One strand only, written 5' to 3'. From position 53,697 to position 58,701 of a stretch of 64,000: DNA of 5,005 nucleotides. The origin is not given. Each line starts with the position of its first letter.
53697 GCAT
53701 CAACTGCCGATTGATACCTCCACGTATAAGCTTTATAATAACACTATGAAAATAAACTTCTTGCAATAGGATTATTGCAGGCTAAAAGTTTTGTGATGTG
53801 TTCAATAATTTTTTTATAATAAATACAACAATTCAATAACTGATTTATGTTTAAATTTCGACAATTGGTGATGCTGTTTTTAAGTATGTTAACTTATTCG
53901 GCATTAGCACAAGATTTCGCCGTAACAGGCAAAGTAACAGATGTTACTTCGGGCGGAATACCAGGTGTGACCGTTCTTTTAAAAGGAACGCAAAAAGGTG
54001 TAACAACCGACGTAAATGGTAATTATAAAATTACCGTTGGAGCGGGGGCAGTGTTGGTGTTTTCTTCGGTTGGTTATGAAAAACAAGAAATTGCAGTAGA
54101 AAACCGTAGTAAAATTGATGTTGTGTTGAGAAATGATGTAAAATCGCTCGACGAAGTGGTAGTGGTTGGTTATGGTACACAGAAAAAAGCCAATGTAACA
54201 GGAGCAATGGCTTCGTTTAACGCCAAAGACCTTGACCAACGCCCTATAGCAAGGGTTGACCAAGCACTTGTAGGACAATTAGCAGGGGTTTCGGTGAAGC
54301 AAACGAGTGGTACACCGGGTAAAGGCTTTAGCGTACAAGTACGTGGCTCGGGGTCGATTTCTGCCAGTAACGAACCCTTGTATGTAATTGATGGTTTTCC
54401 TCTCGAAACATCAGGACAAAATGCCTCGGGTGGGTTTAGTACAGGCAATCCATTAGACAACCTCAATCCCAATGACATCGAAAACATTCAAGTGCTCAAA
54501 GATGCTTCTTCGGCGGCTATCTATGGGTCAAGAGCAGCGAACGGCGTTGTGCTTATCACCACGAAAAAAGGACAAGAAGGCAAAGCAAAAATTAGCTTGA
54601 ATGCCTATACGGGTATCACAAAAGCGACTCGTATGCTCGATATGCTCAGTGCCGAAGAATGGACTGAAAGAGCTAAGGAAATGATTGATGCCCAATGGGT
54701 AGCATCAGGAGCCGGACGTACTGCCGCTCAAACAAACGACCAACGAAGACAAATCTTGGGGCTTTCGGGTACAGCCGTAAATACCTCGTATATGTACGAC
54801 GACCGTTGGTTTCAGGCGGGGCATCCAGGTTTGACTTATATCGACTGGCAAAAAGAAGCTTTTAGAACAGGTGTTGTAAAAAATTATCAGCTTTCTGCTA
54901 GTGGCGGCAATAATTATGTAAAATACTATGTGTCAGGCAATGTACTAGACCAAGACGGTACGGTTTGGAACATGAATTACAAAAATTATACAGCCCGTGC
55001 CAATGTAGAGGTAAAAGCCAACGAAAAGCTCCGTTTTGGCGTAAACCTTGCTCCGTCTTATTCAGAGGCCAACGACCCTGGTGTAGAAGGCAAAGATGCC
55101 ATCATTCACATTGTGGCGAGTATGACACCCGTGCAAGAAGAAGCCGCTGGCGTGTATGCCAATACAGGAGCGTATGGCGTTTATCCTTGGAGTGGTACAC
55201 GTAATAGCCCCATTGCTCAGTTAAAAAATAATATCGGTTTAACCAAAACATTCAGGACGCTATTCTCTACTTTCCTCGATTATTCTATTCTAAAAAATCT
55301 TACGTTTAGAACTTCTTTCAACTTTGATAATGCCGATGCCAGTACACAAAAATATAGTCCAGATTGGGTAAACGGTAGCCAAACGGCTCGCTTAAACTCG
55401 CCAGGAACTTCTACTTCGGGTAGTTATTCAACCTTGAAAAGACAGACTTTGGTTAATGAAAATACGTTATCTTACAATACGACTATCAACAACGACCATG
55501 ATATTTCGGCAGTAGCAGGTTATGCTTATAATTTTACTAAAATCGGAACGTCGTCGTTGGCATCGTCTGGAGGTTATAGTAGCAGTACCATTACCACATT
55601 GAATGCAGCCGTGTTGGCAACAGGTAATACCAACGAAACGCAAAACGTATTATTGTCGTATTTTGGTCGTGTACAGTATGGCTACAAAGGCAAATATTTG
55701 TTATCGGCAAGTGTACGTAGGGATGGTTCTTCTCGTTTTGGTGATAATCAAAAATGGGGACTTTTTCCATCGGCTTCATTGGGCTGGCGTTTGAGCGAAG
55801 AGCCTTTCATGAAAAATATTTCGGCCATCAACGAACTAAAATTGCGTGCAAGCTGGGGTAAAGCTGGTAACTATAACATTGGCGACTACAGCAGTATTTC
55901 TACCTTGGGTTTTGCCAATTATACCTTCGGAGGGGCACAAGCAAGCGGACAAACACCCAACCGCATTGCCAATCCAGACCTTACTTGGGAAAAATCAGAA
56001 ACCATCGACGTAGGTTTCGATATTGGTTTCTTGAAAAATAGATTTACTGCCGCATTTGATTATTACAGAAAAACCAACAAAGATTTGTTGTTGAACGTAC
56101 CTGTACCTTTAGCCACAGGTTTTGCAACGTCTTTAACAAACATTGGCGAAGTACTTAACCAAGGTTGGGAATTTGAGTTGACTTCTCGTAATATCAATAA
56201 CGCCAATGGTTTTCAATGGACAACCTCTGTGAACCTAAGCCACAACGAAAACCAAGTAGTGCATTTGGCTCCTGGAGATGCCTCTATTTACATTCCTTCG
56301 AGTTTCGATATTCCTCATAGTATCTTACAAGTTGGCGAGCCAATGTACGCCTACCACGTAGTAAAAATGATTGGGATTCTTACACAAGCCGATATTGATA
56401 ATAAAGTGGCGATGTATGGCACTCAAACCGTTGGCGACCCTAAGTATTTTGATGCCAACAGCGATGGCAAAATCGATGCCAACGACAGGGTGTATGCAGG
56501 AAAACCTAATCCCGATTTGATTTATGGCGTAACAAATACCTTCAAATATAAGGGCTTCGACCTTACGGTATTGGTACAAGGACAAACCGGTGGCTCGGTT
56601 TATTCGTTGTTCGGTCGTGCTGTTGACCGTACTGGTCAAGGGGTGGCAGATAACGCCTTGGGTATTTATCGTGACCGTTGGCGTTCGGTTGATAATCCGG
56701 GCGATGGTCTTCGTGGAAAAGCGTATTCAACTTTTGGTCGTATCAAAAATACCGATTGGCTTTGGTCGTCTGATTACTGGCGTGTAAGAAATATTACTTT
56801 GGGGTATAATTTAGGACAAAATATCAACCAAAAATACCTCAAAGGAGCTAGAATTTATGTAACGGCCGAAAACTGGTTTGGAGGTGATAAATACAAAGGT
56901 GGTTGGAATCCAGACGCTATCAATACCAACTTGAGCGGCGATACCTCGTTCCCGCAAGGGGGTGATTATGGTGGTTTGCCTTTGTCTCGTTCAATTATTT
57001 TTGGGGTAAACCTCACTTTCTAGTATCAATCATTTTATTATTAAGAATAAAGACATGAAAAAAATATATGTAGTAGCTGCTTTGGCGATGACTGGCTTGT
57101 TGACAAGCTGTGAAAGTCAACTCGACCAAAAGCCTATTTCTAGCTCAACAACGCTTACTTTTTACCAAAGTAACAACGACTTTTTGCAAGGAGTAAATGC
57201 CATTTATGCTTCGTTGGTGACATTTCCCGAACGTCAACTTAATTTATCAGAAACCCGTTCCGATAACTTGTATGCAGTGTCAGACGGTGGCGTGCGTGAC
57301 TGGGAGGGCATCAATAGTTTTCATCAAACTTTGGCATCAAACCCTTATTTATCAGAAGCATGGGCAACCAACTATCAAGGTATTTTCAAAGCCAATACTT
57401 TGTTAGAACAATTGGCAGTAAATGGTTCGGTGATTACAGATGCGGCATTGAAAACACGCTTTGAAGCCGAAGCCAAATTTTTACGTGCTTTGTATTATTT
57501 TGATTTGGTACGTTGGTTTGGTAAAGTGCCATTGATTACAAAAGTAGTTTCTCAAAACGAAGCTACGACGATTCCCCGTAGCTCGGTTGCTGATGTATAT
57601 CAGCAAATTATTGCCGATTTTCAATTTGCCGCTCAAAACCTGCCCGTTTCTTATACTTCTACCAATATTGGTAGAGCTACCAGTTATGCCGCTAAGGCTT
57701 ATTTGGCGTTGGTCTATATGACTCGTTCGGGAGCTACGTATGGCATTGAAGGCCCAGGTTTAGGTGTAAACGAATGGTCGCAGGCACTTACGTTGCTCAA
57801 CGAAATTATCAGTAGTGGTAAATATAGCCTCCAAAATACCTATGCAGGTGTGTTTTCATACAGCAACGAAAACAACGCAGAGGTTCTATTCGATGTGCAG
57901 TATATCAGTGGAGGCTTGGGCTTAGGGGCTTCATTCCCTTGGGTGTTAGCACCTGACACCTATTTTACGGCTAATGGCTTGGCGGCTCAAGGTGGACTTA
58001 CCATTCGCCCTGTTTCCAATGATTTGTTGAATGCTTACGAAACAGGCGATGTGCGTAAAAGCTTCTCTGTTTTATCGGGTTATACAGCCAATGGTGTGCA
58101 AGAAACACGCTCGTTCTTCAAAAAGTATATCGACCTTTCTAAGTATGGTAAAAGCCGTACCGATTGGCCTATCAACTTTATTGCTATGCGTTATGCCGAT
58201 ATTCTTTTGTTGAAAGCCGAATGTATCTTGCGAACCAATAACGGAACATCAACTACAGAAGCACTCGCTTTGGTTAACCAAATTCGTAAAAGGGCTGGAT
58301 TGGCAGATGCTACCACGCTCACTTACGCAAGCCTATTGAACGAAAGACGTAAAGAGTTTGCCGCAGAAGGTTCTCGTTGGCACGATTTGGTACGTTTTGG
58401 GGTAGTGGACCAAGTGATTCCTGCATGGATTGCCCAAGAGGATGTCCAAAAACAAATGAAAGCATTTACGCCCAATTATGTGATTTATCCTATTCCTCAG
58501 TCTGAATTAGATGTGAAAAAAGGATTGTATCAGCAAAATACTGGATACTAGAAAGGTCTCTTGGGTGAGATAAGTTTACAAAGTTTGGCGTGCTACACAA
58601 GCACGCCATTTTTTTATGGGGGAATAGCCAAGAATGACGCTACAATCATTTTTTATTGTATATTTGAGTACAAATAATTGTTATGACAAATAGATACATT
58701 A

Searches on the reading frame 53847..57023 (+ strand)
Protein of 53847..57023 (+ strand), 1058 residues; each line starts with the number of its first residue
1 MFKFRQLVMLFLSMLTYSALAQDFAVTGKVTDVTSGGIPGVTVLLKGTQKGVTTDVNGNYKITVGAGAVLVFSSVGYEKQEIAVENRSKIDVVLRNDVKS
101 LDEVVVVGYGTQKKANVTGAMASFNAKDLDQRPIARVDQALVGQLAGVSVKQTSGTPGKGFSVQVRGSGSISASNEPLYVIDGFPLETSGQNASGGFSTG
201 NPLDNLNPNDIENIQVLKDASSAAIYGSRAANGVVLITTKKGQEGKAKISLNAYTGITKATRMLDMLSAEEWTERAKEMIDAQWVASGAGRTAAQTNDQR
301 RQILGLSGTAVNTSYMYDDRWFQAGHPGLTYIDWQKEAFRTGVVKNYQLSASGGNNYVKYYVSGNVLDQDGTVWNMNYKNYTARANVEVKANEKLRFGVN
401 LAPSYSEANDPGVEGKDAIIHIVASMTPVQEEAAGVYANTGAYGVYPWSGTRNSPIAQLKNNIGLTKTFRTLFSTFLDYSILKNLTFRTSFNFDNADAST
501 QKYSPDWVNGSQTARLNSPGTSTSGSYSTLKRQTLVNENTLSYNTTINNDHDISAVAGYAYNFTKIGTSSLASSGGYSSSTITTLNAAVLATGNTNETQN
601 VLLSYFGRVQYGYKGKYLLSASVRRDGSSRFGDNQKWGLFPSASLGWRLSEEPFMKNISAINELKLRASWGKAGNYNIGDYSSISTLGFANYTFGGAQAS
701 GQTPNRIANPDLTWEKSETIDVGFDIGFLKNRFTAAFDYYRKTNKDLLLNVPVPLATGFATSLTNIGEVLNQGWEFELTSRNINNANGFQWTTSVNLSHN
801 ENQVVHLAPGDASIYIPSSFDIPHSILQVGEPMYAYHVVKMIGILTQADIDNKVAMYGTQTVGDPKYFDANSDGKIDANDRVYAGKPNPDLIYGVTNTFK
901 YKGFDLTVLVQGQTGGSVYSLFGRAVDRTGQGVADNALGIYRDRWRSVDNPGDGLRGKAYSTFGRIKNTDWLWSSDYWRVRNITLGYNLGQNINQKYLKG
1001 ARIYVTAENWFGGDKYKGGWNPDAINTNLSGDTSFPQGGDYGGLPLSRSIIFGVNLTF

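Call 12: search_protein_families(library=pfam, proteins=[window:53847-57023:+])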
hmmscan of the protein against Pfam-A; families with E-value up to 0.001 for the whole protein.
window:53847-57023:+ (1058 aa): 4 families
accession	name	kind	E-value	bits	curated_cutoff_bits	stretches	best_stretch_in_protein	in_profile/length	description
PF00593.30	TonB_dep_Rec_b-barrel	-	1.4e-27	98.1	27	1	439-794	15-350/436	TonB dependent receptor-like, beta-barrel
PF07715.20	Plug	-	4.3e-20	72.6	23.9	1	114-234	2-107/107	TonB-dependent Receptor Plug Domain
PF13715.12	CarbopepD_reg_2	-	3.1e-17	62.8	32.2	1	26-106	1-88/88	CarboxypepD_reg-like domain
PF13620.12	CarboxypepD_reg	-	9.4e-08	32.7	32.3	1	26-88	2-75/82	Carboxypeptidase regulatory-like domain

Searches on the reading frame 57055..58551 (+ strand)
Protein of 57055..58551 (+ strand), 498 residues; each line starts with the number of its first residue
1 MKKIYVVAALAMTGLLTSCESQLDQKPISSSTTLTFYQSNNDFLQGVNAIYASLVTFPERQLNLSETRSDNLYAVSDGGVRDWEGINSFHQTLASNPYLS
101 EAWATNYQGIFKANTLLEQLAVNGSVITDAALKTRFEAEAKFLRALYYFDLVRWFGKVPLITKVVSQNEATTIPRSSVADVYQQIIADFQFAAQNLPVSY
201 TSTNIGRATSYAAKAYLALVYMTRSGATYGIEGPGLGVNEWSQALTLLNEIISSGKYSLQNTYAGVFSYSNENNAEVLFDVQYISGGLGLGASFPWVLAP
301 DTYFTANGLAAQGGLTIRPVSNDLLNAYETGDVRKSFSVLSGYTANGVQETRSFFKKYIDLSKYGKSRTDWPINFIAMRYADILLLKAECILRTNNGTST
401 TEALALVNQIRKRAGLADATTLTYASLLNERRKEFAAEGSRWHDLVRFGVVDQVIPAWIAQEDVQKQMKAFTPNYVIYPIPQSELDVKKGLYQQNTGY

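Call 54: search_protein_families(library=pfam, proteins=[window:57055-58551:+])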
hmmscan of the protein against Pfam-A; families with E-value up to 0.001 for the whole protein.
window:57055-58551:+ (498 aa): 3 families
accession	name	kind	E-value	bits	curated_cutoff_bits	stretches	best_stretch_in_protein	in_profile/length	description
PF07980.17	SusD_RagB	-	1.3e-29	104.2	23.1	1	350-498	130-297/297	SusD family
PF14322.12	SusD-like_3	-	4.1e-27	96.1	27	1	23-221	3-190/191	Starch-binding associating with outer membrane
PF12771.13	SusD-like_2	-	4.6e-06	26.2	27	1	101-198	59-152/415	Starch-binding associating with outer membrane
